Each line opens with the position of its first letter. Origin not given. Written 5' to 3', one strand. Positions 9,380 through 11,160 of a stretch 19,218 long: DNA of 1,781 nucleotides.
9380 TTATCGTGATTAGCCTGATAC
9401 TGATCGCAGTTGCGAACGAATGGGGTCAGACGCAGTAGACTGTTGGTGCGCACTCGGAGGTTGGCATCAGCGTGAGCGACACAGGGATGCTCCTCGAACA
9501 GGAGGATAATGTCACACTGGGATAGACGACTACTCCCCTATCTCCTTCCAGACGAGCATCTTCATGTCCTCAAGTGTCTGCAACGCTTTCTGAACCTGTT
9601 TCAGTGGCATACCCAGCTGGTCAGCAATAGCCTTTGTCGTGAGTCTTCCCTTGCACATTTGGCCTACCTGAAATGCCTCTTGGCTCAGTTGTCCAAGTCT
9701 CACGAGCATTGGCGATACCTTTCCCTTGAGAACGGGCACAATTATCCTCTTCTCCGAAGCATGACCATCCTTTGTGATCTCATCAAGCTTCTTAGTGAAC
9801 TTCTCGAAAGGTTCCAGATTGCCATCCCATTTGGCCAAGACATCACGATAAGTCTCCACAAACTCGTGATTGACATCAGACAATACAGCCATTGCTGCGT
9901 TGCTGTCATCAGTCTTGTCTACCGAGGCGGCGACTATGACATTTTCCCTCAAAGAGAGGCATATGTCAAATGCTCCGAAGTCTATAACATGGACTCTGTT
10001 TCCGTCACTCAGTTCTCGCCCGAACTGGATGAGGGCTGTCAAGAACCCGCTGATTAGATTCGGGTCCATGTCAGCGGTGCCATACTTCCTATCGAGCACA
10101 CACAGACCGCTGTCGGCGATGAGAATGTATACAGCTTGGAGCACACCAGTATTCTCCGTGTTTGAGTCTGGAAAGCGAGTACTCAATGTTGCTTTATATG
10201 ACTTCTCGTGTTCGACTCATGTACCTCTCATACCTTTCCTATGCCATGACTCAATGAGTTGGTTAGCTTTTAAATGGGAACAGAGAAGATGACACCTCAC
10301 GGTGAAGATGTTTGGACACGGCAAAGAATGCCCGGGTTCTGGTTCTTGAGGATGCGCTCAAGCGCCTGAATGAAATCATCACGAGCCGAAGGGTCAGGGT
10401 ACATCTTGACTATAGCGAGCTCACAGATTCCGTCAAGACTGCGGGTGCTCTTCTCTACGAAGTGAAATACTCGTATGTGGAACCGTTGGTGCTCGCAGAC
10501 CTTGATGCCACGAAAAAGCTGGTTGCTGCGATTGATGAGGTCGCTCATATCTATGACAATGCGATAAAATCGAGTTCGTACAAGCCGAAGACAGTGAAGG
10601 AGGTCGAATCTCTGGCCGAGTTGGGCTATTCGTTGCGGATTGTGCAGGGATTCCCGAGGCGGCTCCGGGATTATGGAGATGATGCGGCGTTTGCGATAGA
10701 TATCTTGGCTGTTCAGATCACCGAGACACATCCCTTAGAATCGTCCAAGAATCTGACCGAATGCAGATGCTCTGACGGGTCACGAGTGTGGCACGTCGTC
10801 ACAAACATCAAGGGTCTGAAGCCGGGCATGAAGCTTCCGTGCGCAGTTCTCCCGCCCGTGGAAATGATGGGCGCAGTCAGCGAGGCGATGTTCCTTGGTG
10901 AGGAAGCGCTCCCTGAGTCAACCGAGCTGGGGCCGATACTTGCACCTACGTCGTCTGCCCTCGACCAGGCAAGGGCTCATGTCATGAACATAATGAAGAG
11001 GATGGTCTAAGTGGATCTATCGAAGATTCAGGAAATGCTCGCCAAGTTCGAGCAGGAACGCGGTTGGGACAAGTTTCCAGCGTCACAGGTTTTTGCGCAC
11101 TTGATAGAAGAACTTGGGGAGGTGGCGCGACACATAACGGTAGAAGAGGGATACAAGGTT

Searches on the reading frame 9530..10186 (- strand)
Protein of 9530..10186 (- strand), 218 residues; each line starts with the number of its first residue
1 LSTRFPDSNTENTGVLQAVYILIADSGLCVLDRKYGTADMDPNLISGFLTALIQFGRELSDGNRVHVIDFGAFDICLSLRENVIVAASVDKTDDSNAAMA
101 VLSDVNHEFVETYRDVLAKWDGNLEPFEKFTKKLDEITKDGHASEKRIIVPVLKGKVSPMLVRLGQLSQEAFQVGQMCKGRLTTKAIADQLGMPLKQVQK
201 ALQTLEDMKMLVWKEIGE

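Call 25: search_protein_families(library=pfam, proteins=[window:9530-10186:-], max_evalue=0.001)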
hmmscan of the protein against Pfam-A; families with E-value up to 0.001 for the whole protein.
window:9530-10186:- (218 aa): 1 family
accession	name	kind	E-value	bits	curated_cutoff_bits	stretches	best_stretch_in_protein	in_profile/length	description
PF14394.12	DUF4423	-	0.00035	20.9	30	1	182-212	37-67/165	Domain of unknown function (DUF4423)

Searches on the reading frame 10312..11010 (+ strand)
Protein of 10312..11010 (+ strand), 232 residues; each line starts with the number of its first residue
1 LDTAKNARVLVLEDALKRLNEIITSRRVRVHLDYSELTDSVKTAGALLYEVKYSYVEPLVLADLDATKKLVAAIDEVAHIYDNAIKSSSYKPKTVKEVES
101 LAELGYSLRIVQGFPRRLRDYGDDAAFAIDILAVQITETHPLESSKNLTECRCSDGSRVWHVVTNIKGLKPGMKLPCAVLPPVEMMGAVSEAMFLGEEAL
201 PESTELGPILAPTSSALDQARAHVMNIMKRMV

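Call 25: search_protein_families(library=pfam, proteins=[window:10312-11010:+], max_evalue=0.001)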
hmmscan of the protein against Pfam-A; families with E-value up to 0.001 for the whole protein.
window:10312-11010:+ (232 aa): 2 families
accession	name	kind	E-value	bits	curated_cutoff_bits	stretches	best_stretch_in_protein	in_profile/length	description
PF18489.6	Alpha_Helical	-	5.7e-12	46.4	32.4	1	2-119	3-125/127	Alpha helical domain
PF01588.26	tRNA_bind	-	0.00013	22.4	27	1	135-201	5-77/96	Putative tRNA binding domain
